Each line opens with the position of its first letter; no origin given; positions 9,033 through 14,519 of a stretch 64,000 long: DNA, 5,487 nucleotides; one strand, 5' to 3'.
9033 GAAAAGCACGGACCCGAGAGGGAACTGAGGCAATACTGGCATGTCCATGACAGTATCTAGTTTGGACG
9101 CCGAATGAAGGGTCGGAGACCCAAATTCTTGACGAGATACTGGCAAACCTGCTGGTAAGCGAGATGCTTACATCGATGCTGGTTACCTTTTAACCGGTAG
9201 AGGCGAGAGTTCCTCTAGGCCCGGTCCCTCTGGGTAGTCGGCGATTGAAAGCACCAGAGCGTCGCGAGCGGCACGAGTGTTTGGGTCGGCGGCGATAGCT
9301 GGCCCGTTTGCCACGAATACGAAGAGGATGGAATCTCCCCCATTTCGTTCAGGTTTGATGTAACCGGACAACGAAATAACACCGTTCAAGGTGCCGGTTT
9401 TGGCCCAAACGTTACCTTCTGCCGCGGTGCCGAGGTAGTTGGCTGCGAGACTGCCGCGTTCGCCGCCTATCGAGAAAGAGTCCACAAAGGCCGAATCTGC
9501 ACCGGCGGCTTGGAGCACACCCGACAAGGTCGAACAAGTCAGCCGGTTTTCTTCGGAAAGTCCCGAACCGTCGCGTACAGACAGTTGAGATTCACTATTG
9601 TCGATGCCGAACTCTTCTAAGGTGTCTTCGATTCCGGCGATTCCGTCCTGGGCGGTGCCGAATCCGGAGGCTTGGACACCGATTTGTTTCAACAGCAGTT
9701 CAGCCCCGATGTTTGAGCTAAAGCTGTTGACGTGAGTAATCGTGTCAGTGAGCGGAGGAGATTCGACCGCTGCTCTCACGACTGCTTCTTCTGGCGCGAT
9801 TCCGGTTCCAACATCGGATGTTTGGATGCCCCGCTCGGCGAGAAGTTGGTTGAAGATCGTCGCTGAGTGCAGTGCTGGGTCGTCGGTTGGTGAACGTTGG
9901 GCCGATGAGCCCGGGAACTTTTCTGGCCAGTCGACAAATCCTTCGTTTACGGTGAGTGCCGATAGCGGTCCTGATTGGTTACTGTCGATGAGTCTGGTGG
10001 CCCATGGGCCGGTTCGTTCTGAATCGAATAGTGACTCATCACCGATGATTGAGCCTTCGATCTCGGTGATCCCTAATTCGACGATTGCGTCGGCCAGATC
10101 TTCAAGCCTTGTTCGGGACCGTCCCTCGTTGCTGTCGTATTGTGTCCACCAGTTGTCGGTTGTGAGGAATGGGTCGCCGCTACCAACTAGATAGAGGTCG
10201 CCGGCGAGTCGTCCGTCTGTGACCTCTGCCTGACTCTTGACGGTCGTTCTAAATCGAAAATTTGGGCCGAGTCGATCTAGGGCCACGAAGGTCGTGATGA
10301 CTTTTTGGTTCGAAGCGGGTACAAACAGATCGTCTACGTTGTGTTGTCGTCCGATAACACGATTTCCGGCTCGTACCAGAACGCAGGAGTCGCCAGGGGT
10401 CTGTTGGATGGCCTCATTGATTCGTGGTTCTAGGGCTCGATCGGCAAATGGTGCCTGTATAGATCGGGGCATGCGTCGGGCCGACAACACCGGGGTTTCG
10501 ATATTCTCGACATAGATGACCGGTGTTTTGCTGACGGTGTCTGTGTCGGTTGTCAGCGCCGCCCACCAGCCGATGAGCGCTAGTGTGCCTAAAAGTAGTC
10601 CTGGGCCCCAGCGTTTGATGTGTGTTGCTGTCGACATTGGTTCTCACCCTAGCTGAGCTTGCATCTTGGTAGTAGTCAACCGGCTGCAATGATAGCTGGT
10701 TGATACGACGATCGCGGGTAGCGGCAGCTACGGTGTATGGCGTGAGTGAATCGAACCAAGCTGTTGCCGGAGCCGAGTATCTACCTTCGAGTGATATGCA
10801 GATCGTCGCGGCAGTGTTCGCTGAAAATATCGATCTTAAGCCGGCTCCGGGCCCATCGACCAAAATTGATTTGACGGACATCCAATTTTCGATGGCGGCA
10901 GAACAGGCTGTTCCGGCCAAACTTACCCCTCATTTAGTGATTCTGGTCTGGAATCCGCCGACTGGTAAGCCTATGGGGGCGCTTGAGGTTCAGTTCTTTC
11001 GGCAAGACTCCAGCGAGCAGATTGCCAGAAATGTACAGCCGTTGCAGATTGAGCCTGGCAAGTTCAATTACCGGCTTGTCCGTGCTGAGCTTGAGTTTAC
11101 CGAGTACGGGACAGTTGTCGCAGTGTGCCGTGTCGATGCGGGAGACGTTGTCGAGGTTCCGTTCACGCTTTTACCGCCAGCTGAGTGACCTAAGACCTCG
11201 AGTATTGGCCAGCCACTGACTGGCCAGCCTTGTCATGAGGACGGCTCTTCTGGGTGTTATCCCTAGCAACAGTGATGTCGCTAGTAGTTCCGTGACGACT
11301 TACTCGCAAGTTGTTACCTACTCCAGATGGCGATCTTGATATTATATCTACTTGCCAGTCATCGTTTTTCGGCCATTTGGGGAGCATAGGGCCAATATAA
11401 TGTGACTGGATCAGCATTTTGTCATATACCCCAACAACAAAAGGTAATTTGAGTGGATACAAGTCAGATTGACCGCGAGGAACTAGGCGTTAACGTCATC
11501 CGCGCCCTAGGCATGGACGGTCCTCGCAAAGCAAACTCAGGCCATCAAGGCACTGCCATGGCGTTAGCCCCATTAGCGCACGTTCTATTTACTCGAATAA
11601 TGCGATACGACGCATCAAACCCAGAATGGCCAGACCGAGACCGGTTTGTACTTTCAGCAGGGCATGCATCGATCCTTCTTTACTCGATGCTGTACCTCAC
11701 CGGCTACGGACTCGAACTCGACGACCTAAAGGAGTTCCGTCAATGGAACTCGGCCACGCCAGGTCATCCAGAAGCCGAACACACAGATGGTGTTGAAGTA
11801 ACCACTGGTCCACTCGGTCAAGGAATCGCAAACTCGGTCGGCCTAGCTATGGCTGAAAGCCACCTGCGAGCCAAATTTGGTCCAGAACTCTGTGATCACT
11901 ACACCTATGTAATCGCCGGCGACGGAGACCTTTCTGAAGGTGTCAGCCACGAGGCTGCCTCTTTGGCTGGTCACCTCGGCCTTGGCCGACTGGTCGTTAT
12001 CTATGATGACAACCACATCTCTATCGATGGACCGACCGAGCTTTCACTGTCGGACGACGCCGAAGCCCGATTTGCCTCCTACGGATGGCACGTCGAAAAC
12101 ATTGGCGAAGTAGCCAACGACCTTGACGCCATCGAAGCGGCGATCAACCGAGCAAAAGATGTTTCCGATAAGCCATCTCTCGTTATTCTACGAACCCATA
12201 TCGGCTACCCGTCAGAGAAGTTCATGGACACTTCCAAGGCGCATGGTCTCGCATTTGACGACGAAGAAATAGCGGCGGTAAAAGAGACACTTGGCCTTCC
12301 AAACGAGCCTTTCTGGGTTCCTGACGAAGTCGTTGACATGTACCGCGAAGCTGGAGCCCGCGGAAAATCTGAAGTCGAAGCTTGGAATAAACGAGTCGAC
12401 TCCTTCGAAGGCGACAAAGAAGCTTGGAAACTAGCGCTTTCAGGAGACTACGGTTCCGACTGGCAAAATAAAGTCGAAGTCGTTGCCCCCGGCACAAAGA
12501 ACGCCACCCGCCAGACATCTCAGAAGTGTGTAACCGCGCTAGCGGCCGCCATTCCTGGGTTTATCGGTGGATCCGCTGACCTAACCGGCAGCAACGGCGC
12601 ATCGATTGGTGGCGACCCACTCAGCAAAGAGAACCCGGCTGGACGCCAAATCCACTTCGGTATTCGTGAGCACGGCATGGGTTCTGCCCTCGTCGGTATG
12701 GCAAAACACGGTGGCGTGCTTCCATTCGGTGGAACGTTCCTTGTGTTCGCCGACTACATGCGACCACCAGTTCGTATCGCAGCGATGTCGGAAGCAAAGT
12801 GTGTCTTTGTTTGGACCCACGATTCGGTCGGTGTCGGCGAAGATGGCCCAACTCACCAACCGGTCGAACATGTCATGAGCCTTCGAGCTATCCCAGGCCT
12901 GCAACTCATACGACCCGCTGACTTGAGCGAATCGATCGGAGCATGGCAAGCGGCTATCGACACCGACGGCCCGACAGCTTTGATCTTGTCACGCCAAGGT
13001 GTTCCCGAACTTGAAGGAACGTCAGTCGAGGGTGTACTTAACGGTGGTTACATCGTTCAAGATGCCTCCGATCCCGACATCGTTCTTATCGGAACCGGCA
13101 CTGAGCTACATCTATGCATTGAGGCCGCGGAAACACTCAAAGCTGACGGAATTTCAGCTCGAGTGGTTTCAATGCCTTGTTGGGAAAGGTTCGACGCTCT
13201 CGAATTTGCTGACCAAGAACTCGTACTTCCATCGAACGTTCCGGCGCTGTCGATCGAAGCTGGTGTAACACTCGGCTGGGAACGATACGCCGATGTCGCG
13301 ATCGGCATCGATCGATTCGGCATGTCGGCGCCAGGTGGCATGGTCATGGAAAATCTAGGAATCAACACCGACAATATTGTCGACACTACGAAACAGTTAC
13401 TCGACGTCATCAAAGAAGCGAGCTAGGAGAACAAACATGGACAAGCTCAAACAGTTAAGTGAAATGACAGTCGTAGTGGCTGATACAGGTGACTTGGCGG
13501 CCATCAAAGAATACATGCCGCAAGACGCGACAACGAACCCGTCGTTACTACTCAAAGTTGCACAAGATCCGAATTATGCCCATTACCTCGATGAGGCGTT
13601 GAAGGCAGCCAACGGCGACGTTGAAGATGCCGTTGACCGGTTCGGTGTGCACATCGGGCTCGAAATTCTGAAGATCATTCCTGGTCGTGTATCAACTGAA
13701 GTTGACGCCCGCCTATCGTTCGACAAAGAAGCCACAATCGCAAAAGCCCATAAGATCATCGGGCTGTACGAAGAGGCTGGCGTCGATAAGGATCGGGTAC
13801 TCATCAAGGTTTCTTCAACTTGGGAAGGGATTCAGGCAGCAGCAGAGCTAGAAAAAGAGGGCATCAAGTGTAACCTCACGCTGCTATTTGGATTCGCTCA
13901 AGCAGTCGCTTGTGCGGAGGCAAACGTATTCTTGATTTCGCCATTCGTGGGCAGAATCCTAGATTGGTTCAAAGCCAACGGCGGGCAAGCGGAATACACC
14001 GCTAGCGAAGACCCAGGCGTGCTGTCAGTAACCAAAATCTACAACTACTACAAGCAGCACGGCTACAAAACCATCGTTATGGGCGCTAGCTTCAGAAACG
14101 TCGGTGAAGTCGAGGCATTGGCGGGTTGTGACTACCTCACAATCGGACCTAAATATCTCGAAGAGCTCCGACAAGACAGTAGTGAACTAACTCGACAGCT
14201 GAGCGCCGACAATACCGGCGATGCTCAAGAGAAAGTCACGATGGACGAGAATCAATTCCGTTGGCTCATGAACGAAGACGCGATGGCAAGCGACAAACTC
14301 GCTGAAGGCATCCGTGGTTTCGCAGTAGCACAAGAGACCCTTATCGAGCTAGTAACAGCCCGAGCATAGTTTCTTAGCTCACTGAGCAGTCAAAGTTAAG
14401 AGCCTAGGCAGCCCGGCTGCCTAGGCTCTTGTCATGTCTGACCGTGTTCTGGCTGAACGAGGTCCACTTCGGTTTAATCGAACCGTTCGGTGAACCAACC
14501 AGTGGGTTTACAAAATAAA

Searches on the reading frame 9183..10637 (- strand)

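Call 26: search_protein_families(library=pfam, proteins=[window:9183-10637:-], max_evalue=0.00001)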
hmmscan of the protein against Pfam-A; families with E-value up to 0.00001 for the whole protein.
window:9183-10637:- (484 aa): 1 family
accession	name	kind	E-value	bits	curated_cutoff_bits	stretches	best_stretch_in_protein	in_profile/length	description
PF02113.21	Peptidase_S13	-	5.3e-75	253.3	22.8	2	251-462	228-438/444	D-Ala-D-Ala carboxypeptidase 3 (S13) family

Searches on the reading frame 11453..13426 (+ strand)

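Call 26: search_protein_families(library=pfam, proteins=[window:11453-13426:+], max_evalue=0.00001)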
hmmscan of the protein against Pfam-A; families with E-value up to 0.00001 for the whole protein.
window:11453-13426:+ (657 aa): 4 families
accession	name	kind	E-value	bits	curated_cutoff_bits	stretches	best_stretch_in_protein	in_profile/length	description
PF00456.26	Transketolase_N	-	2.8e-125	418.2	22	1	12-319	5-315/334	Transketolase, thiamine diphosphate binding domain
PF02779.29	Transket_pyr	-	4e-47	160.5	27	1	351-517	4-172/174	Transketolase, pyrimidine binding domain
PF22613.1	Transketolase_C_1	-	2.8e-33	114.9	27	1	531-637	1-112/113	Transketolase-like TK C-terminal domain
PF02780.25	Transketolase_C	-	4.4e-14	52.9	25.9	1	532-642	1-124/124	Transketolase, C-terminal domain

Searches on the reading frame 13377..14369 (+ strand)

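Call 26: search_protein_families(library=pfam, proteins=[window:13377-14369:+], max_evalue=0.00001)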
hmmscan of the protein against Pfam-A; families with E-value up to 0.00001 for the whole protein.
window:13377-14369:+ (330 aa): 1 family
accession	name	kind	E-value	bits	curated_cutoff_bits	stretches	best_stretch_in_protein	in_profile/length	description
PF00923.25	TAL_FSA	-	5.1e-94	315.2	27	1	33-324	1-283/285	Transaldolase/Fructose-6-phosphate aldolase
